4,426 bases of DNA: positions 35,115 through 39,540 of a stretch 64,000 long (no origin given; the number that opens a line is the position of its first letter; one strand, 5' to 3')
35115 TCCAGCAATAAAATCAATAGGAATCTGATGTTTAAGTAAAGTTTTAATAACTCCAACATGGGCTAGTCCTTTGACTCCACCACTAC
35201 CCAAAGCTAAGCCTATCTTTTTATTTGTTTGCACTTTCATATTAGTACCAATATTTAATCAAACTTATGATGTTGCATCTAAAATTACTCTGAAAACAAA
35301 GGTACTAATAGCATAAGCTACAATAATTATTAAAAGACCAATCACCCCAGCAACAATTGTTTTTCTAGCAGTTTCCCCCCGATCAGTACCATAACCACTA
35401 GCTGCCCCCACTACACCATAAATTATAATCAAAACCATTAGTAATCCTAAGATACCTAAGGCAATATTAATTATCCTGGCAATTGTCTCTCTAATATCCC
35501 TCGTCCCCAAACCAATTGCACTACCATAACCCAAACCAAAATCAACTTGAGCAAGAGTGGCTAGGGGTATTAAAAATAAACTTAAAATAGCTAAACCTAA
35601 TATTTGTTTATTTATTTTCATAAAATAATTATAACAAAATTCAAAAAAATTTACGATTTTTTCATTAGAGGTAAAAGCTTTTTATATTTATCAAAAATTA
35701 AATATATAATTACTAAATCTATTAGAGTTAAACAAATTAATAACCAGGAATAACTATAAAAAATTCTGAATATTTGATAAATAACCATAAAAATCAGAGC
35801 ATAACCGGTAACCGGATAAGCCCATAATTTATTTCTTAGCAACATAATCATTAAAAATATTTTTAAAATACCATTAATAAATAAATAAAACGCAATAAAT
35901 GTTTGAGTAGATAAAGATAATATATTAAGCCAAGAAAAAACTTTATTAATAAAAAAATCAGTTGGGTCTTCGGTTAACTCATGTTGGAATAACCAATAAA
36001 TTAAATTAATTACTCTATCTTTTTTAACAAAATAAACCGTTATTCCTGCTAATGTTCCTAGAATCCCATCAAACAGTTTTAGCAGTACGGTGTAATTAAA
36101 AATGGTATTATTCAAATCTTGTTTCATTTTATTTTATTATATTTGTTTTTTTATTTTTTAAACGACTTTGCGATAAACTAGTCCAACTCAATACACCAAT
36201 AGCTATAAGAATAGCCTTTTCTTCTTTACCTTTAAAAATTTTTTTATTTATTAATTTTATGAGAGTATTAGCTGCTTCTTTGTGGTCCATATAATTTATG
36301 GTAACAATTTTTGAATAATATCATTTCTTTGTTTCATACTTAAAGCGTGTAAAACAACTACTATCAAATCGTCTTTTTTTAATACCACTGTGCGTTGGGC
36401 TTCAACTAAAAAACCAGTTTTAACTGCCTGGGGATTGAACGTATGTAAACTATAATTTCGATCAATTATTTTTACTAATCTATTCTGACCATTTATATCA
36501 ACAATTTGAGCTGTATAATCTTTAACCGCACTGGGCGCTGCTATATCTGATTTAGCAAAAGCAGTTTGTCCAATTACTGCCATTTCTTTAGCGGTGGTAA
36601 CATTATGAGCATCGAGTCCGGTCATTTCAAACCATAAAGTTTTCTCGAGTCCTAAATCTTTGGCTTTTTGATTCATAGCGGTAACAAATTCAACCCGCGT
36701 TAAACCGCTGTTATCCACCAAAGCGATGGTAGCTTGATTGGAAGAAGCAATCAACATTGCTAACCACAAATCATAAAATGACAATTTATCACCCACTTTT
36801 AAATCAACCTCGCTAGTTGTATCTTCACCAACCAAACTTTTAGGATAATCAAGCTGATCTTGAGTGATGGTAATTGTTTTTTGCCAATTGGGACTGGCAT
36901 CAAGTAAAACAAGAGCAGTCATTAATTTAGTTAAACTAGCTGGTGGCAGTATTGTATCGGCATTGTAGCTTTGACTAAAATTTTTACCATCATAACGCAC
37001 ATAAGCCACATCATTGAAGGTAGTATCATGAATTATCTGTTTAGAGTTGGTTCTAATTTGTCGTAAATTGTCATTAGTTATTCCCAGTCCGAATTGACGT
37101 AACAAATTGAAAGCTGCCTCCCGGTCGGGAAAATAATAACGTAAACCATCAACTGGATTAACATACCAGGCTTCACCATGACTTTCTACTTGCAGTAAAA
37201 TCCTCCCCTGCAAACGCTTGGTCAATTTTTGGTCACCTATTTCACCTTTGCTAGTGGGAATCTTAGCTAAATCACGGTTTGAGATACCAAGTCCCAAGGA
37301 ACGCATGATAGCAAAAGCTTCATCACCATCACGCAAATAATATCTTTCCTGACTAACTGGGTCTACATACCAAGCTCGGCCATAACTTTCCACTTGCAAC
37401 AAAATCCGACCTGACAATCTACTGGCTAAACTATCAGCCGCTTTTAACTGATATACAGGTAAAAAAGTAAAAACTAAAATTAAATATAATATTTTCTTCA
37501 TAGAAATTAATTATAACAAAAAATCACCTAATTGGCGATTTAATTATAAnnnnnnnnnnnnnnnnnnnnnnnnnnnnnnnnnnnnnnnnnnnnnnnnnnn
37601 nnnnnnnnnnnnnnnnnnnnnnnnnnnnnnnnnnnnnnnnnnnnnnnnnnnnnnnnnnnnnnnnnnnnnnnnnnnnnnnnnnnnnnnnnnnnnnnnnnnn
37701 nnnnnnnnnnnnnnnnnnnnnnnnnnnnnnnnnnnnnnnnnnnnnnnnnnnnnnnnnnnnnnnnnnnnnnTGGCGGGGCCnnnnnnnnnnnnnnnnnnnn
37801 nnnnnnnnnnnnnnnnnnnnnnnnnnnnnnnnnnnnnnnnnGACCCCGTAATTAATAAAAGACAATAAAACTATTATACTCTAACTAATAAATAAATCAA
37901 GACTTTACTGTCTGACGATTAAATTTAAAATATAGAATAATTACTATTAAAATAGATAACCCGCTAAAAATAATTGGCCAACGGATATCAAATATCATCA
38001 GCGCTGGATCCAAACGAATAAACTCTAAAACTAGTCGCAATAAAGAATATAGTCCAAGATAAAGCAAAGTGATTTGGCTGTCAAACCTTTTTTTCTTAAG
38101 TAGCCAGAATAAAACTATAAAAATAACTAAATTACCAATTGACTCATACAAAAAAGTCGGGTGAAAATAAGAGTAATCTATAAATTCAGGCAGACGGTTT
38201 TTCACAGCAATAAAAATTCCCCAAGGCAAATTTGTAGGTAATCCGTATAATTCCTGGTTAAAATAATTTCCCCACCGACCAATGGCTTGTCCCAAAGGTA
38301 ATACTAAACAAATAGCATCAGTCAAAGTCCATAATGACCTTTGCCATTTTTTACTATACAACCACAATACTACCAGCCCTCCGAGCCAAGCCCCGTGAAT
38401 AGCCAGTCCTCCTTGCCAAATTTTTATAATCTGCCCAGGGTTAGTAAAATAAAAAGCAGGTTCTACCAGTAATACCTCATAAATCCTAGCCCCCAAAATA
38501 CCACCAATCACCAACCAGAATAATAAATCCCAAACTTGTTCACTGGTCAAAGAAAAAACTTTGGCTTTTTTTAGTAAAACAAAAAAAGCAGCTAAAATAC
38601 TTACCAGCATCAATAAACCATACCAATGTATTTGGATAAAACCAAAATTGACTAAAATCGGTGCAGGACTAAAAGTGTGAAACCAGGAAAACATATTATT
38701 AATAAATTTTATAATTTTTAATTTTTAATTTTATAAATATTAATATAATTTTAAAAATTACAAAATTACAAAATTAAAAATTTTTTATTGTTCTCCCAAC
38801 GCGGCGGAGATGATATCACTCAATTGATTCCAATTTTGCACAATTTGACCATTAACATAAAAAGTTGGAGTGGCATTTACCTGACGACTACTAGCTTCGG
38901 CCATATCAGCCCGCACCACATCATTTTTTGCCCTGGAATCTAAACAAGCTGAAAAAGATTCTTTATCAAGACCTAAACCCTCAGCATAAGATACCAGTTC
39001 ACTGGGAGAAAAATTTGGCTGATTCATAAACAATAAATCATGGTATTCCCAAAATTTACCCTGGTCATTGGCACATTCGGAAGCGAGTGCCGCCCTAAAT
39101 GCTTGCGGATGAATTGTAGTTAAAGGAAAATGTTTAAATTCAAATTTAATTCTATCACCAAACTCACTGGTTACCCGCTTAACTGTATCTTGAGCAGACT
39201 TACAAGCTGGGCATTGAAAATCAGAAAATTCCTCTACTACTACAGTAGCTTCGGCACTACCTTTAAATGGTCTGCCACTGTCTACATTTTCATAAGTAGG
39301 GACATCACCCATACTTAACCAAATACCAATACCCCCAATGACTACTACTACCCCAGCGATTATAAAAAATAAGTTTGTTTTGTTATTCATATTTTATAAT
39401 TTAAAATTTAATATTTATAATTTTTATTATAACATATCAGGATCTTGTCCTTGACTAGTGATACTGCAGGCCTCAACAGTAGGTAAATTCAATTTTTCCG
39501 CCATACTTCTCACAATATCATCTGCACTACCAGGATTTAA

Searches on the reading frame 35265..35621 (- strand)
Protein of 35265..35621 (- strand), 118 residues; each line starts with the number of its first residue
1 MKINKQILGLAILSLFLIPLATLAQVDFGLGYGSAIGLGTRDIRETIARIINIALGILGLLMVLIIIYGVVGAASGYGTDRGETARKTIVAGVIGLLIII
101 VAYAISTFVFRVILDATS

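Call 3: search_protein_families(library=pfam, proteins=[window:35265-35621:-], max_evalue=0.01)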
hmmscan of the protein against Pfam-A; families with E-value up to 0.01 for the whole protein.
window:35265-35621:- (118 aa): 1 family
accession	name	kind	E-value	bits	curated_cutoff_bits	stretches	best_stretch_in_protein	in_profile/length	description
PF18895.5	T4SS_pilin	-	1.6e-05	25.3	26.6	1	40-109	2-71/71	Type IV secretion system pilin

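Call 4: search_protein_families(library=ncbifam, proteins=[window:35265-35621:-], max_evalue=0.01)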
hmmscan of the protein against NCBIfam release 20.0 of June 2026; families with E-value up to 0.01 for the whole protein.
window:35265-35621:- (118 aa): 1 family
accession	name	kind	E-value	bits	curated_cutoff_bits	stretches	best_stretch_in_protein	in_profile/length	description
NF045849.1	ICE_MMCAP2_0565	equivalog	1.1e-06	28.2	40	1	42-112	8-79/80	Mbov_0395 family pilin-like conjugal transfer protein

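Call 5: search_protein_families(library=padloc, proteins=[window:35265-35621:-], max_evalue=0.01)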
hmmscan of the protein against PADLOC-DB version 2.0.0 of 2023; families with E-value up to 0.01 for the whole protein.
window:35265-35621:- (118 aa): 0 families

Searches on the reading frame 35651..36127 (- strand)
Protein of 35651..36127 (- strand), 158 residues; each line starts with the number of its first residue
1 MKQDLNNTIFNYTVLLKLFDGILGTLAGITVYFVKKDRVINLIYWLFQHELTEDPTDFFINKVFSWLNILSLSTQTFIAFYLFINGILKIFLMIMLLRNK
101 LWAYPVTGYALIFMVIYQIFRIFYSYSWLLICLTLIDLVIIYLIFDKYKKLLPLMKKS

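Call 3: search_protein_families(library=pfam, proteins=[window:35651-36127:-], max_evalue=0.01)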
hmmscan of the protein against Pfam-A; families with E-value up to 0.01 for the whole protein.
window:35651-36127:- (158 aa): 2 families
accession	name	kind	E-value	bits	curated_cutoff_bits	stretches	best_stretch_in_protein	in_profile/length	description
PF09900.14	DUF2127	-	3.5e-25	89.4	24.3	1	10-144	2-136/140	Predicted membrane protein (DUF2127)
PF04893.22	Yip1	-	0.0018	18.6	28.6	1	42-142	51-135/173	Yip1 domain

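Call 4: search_protein_families(library=ncbifam, proteins=[window:35651-36127:-], max_evalue=0.01)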
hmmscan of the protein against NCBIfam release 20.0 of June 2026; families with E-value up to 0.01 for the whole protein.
window:35651-36127:- (158 aa): 0 families

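Call 5: search_protein_families(library=padloc, proteins=[window:35651-36127:-], max_evalue=0.01)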
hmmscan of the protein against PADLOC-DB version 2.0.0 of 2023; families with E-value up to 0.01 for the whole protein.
window:35651-36127:- (158 aa): 0 families

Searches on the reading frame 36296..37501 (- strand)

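Call 3: search_protein_families(library=pfam, proteins=[window:36296-37501:-], max_evalue=0.01)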
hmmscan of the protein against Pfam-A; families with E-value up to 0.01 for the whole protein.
window:36296-37501:- (401 aa): 2 families
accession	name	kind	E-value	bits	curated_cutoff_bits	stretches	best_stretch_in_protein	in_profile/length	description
PF00768.25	Peptidase_S11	-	1.5e-33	116.7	27.6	1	178-386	28-237/239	D-alanyl-D-alanine carboxypeptidase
PF13354.11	Beta-lactamase2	-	1.5e-08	34.7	22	1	177-310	13-142/214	Beta-lactamase enzyme family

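Call 4: search_protein_families(library=ncbifam, proteins=[window:36296-37501:-], max_evalue=0.01)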
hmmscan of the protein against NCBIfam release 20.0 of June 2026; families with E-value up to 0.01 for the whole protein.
window:36296-37501:- (401 aa): 8 families
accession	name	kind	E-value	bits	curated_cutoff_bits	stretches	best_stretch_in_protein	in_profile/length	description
NF008668.0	PRK11669.1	equivalog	1.4e-21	76.9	294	1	177-375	58-248/316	D-alanyl-D-alanine endopeptidase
NF008489.0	PRK11397.1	equivalog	2.8e-17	62.6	610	1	179-400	54-276/389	serine-type D-Ala-D-Ala carboxypeptidase DacD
NF007445.0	PRK10001.1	equivalog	5.5e-17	61.6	765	1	172-344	50-225/400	serine-type D-Ala-D-Ala carboxypeptidase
NF008059.0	PRK10793.1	equivalog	6.2e-15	54.8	694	1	169-400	53-285/403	D-alanyl-D-alanine carboxypeptidase DacA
NF038258.2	PBP4_Staph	exception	1.6e-13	50.3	500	1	178-303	56-181/366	penicillin-binding protein PBP4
NF038273.1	strep_PBP3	exception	2.3e-12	46.7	490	1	180-299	46-164/407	D-alanyl-D-alanine carboxypeptidase PBP3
NF000471.1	vanY_of_D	exception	7.7e-06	25.4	625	1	177-320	115-263/354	transpeptidase-like D-Ala-D-Ala carboxypeptidase VanY-D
NF033103.1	bla_class_A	equivalog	0.0096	15.1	200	0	174-269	23-115/257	class A beta-lactamase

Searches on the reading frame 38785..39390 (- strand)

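Call 52: search_protein_families(library=pfam, proteins=[window:38785-39390:-], max_evalue=0.00001)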
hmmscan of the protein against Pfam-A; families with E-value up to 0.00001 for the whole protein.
window:38785-39390:- (201 aa): 2 families
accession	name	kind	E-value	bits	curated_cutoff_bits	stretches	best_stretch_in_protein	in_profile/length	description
PF13462.12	Thioredoxin_4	-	9.5e-28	97.9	23.2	1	41-194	6-163/165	Thioredoxin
PF01323.26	DSBA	-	1.3e-20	74.4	25.6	1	51-186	1-182/191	DSBA-like thioredoxin domain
